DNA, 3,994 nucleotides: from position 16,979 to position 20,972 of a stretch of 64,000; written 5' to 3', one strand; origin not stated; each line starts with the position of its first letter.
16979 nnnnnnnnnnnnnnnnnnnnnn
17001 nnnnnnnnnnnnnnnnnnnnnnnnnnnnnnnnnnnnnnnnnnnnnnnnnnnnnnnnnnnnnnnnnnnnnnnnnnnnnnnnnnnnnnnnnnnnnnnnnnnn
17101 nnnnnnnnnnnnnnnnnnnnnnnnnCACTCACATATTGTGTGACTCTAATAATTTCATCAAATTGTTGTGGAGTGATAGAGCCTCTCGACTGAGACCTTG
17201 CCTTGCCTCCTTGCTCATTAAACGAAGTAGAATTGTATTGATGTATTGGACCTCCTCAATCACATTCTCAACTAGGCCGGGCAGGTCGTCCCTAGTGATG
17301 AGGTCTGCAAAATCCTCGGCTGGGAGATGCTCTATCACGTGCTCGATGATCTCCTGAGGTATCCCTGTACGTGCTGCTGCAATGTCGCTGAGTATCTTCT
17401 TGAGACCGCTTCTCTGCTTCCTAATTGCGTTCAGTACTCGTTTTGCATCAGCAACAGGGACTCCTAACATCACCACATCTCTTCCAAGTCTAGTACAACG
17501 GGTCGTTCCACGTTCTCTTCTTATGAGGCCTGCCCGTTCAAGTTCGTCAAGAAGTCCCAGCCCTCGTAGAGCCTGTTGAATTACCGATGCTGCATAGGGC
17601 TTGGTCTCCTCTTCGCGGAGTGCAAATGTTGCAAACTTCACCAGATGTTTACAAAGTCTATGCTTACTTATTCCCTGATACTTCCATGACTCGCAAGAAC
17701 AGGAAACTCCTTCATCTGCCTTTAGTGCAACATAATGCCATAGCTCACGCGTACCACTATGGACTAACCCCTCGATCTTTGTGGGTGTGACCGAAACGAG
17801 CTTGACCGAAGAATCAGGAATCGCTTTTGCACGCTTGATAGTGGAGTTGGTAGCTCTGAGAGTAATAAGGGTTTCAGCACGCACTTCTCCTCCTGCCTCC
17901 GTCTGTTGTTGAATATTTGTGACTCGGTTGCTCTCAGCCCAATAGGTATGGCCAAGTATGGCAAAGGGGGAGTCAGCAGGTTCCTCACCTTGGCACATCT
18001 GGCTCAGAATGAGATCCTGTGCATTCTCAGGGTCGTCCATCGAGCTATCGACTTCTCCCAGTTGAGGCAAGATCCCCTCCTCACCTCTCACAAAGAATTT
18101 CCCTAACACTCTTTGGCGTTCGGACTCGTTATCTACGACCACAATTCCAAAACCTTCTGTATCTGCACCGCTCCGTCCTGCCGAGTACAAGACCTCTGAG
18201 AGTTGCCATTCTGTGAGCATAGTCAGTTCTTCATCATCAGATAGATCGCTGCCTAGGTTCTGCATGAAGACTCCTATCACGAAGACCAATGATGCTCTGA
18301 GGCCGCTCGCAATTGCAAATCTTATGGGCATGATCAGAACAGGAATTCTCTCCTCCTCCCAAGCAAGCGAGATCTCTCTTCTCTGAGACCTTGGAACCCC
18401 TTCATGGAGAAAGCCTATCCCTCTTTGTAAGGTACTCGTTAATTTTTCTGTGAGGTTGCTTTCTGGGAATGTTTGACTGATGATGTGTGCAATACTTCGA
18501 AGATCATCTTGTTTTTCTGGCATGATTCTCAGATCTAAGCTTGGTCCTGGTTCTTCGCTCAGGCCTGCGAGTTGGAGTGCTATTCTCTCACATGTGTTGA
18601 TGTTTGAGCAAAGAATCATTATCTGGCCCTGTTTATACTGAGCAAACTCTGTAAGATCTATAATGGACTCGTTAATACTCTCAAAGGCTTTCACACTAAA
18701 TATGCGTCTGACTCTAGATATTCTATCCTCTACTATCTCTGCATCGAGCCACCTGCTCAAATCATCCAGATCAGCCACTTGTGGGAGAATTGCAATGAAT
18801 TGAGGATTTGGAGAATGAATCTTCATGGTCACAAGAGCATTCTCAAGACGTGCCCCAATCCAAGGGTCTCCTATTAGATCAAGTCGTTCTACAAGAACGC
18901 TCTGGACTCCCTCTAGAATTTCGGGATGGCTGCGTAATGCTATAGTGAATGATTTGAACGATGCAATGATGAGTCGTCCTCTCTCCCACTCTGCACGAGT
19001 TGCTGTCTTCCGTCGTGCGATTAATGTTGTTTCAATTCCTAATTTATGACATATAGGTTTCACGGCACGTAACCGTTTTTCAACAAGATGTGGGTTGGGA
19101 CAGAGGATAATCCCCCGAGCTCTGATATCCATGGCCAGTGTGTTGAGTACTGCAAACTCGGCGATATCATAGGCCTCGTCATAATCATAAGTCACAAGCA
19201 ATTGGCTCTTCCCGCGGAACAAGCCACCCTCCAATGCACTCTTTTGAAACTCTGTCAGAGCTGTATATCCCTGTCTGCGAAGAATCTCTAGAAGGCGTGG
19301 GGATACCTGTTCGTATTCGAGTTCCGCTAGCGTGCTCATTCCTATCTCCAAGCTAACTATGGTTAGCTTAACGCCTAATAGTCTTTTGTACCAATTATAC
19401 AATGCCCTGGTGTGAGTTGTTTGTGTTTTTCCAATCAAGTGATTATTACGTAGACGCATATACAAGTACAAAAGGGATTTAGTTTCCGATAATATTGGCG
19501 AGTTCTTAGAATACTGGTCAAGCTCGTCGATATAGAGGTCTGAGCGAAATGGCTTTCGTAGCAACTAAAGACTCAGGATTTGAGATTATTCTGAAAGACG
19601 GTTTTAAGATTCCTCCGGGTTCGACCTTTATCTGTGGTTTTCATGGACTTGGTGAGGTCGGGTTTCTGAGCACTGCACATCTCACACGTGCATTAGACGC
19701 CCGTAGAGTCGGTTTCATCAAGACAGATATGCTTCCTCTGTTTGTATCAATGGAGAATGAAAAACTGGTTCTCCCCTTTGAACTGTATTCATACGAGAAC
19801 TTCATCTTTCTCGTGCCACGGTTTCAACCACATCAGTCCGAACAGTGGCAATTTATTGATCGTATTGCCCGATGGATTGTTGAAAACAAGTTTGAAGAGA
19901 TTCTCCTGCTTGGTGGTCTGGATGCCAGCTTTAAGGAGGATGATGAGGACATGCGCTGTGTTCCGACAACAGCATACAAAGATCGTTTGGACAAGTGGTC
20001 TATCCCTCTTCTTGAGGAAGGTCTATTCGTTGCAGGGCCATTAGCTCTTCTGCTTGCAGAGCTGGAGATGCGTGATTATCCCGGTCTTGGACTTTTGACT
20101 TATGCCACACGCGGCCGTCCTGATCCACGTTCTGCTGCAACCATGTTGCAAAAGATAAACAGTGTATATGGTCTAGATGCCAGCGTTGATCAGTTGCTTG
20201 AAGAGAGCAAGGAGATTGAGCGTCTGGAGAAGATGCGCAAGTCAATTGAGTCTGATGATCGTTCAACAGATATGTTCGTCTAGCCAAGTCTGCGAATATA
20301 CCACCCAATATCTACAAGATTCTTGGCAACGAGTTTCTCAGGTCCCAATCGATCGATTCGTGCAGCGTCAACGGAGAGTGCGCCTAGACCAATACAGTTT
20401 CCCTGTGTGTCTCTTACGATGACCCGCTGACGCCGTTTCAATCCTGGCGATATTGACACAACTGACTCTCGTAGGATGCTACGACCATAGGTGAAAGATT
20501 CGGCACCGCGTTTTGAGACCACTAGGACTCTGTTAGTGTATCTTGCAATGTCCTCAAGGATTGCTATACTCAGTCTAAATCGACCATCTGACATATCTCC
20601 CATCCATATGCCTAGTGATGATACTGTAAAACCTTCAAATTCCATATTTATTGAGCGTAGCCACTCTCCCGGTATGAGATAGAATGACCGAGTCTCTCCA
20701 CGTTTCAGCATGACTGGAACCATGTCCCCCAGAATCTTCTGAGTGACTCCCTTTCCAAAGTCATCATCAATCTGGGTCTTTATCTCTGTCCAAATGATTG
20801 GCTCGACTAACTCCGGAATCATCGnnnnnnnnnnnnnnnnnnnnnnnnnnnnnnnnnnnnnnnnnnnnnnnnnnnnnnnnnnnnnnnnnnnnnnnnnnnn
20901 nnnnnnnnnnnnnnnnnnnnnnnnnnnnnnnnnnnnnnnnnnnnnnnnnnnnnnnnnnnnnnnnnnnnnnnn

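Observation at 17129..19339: Hel308/Ski2-like helicase paralog with substituted ATPase motifs and a SWIM zinc finger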

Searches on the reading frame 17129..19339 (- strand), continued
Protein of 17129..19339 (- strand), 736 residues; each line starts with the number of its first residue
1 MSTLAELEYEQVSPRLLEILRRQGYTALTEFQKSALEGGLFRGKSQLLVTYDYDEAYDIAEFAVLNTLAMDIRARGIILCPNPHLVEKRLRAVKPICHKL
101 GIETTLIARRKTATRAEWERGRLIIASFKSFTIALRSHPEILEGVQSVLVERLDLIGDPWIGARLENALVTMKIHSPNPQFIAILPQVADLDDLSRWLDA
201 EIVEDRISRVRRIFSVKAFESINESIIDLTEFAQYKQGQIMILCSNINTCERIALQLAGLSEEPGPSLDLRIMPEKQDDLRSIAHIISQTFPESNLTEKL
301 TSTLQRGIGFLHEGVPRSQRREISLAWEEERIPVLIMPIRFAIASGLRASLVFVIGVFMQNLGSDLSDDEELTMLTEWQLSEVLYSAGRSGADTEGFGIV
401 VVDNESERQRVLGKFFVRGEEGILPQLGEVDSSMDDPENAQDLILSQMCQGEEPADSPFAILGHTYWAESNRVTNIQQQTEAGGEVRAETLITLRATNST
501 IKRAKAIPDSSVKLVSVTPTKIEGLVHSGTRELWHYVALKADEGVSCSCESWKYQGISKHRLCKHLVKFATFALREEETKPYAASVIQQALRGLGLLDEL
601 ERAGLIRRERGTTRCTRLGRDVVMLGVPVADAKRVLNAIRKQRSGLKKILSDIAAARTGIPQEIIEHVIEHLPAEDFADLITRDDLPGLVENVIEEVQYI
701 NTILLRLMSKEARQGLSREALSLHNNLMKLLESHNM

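Call 78: list_cluster_members(proteins=[P0142, P0145, P0147, P0152, P0157, P0160, P0163, P0173, P0150, P0164])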
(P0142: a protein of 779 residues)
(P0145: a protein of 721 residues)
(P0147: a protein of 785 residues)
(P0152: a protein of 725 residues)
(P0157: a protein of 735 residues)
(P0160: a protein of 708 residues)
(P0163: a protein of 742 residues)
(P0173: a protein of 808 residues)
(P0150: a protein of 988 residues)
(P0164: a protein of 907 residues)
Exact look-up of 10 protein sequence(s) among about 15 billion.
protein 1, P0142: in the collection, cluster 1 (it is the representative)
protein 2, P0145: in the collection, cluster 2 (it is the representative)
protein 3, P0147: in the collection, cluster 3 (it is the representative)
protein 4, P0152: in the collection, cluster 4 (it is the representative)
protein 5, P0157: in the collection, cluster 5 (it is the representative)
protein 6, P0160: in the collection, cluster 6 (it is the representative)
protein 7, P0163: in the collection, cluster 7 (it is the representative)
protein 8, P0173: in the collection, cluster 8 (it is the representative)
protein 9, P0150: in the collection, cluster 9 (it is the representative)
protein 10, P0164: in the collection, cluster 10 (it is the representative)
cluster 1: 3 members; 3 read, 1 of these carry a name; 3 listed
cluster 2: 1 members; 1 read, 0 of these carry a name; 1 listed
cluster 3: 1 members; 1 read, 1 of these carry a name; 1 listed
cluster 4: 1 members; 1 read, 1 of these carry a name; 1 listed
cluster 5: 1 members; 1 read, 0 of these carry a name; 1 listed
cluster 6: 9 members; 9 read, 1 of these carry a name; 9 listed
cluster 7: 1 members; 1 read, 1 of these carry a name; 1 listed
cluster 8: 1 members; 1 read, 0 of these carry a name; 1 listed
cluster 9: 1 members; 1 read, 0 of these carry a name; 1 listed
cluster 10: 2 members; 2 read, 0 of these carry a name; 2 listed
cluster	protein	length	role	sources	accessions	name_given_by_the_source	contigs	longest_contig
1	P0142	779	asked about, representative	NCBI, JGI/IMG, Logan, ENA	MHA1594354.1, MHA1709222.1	MAG: DEAD/DEAH box helicase [Candidatus Baldrarchaeia archaeon]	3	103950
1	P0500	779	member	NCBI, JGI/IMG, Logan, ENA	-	-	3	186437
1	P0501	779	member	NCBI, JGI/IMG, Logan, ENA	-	-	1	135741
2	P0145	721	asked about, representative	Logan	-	-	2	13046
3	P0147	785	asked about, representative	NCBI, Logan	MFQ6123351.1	MAG: DEAD/DEAH box helicase [Candidatus Heimdallarchaeota archaeon]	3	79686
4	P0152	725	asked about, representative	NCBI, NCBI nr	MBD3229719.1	MAG: DEAD/DEAH box helicase [Candidatus Lokiarchaeota archaeon] | DEAD/DEAH box helicase [Candidatus Lokiarchaeota archaeon]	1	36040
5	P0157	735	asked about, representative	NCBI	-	-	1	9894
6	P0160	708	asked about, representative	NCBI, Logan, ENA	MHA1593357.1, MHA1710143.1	MAG: DEAD/DEAH box helicase [Candidatus Baldrarchaeia archaeon]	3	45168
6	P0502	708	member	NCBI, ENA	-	-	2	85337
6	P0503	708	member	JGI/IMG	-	-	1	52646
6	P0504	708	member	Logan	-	-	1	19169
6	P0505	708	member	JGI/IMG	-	-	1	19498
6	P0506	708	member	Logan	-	-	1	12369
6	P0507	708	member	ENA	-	-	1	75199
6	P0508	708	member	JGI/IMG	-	-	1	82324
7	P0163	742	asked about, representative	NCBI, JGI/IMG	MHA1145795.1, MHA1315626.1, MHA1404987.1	MAG: DEAD/DEAH box helicase [Candidatus Helarchaeota archaeon]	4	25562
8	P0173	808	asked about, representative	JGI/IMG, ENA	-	-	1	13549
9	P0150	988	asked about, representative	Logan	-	-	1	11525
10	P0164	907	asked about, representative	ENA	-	-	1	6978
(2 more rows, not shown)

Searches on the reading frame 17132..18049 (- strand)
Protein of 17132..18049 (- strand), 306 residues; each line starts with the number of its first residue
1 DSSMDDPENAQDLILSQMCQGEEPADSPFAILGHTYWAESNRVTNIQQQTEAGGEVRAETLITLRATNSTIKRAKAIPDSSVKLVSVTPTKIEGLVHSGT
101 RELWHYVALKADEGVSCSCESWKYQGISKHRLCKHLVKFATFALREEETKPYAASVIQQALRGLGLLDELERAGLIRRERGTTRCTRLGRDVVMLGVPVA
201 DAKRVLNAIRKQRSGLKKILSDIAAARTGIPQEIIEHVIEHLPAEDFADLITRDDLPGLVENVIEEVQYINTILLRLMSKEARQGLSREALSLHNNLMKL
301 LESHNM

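Call 57: predict_structure(alignment_id=A2)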
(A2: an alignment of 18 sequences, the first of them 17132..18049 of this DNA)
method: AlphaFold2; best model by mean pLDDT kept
length: 306 residues; sequences in the alignment: 18
mean_pLDDT: 81.6   pTM: 0.65
mean pLDDT of the five models: 81.6, 81.4, 80.1, 72.1, 70.9
residues with pLDDT >= 90: 93; 70-90: 160; 50-70: 45; < 50: 8
segments of 3 or more residues with pLDDT < 50: 1-5
pLDDT, mean of each block of 10 residues (from residue 1): 51 80 65 66 58 78 88 93 91 89 88 82 53 91 89 86 77 83 84 85 87 86 89 92 88 83 92 87 76 93 77
secondary structure, 60 per line:
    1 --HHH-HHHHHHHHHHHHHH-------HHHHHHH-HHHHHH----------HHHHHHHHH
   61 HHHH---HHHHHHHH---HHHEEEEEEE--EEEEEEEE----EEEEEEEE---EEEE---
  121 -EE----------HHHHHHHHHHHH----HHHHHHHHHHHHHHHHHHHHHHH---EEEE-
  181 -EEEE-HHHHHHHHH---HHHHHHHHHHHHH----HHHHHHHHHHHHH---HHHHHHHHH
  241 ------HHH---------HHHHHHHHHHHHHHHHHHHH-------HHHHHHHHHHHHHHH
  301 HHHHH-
elements in order: H7-20 H28-34 H36-41 H52-64 H68-75 E82-88 E91-98 E103-110 E114-117 H134-145 H150-172 E176-179 E182-185 H187-195 H199-211 H216-228 H232-240 H259-278 H286-305

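Call 70: fold_search(model_id=the predicted structure, library=pdb)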
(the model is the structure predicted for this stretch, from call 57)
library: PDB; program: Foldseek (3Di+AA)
matches with E <= 10: 219; with E <= 0.001: 0
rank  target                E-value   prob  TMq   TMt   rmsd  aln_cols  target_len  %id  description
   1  6qws                  7.3e-03  0.99  0.29  0.07   8.0       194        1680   16  Crystal structure of the Ski2 RNA-helicase Brr2 from Chaetomium thermophilum in the apo state (released 2020-01-15)
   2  8ro0_B                7.7e-03  1.00  0.32  0.07   9.2       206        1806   16  Structure of the C. elegans Intron Lariat Spliceosome primed for disassembly (ILS') (released 2024-08-07)
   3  6s8o                  2.0e-02  1.00  0.32  0.08   8.7       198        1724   10  Human Brr2 Helicase Region M641C/A1582C (released 2020-01-22)
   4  6qv3                  2.2e-02  0.96  0.27  0.07   8.3       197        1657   15  Crystal structure of the Ski2 RNA-helicase Brr2 from Chaetomium thermophilum bound to ADP (released 2020-01-15)
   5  6qv4                  2.2e-02  0.95  0.25  0.06   9.4       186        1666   14  Crystal structure of the Ski2 RNA-helicase Brr2 from Chaetomium thermophilum bound to ATP-gamma-S (released 2020-01-15)
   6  5m59_C                3.5e-02  1.00  0.35  0.08   8.4       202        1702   11  Crystal structure of Chaetomium thermophilum Brr2 helicase core in complex with Prp8 Jab1 domain (released 2016-12-21)
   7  7os2_B                3.6e-02  1.00  0.34  0.07   8.4       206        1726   12  Cryo-EM structure of Brr2 in complex with Jab1/MPN and C9ORF78 (released 2022-02-23)
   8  7dco_D                3.8e-02  1.00  0.34  0.07   7.9       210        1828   10  Cryo-EM structure of the activated spliceosome (Bact complex) at an atomic resolution of 2.5 angstrom (released 2021-03-17)
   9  5m59_A                3.8e-02  1.00  0.35  0.07   8.4       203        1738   12  Crystal structure of Chaetomium thermophilum Brr2 helicase core in complex with Prp8 Jab1 domain (released 2016-12-21)
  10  5urm_B                4.6e-02  0.98  0.30  0.07   9.1       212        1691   12  Crystal structure of human BRR2 in complex with T-1206548 (released 2017-07-19)
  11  4f91                  4.9e-02  1.00  0.35  0.08   6.9       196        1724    9  Brr2 Helicase Region (released 2012-10-17)
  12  7os1_B                6.8e-02  0.99  0.36  0.08   7.5       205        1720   10  Cryo-EM structure of Brr2 in complex with Fbp21 (released 2022-02-23)
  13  6s9i_B                6.8e-02  0.99  0.33  0.07   9.0       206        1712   12  Human Brr2 Helicase Region D534C/N1866C in complex with C-tail deleted Jab1 (released 2020-01-22)
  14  8rc0_B                7.2e-02  0.99  0.34  0.07   8.4       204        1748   10  Structure of the human 20S U5 snRNP (released 2024-03-27)
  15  5m59_G                7.2e-02  0.99  0.34  0.07   8.5       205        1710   14  Crystal structure of Chaetomium thermophilum Brr2 helicase core in complex with Prp8 Jab1 domain (released 2016-12-21)
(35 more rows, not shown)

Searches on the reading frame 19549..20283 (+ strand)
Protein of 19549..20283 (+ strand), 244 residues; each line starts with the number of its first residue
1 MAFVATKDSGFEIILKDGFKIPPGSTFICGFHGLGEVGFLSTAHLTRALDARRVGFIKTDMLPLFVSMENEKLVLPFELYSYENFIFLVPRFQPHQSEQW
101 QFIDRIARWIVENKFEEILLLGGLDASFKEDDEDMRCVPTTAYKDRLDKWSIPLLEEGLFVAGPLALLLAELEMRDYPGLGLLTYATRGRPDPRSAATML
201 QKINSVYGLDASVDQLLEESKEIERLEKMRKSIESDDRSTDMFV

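Call 3: search_protein_families(library=pfam, proteins=[window:19549-20283:+], max_evalue=1)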
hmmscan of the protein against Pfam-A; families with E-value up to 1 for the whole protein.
window:19549-20283:+ (244 aa): 1 family
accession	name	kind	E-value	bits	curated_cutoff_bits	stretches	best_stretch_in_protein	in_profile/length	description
PF09754.15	PAC2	-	2.2e-35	122.9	25.8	1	27-225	1-209/215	PAC2 family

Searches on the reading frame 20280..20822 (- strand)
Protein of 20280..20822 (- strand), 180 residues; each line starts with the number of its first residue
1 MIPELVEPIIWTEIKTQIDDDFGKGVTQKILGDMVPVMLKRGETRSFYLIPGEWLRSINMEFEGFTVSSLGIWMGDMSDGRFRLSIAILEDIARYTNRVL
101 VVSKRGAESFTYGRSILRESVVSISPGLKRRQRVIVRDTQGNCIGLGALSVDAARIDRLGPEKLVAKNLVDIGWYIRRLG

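Call 3: search_protein_families(library=pfam, proteins=[window:20280-20822:-], max_evalue=1)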
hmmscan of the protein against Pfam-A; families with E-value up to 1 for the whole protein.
window:20280-20822:- (180 aa): 2 families
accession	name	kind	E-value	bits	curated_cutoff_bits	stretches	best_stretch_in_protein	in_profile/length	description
PF03657.19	UPF0113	-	1.8e-18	67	23.8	1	101-178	3-73/73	UPF0113 PUA domain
PF01472.26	PUA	-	5e-06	26.8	24.8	1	101-159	4-62/74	PUA domain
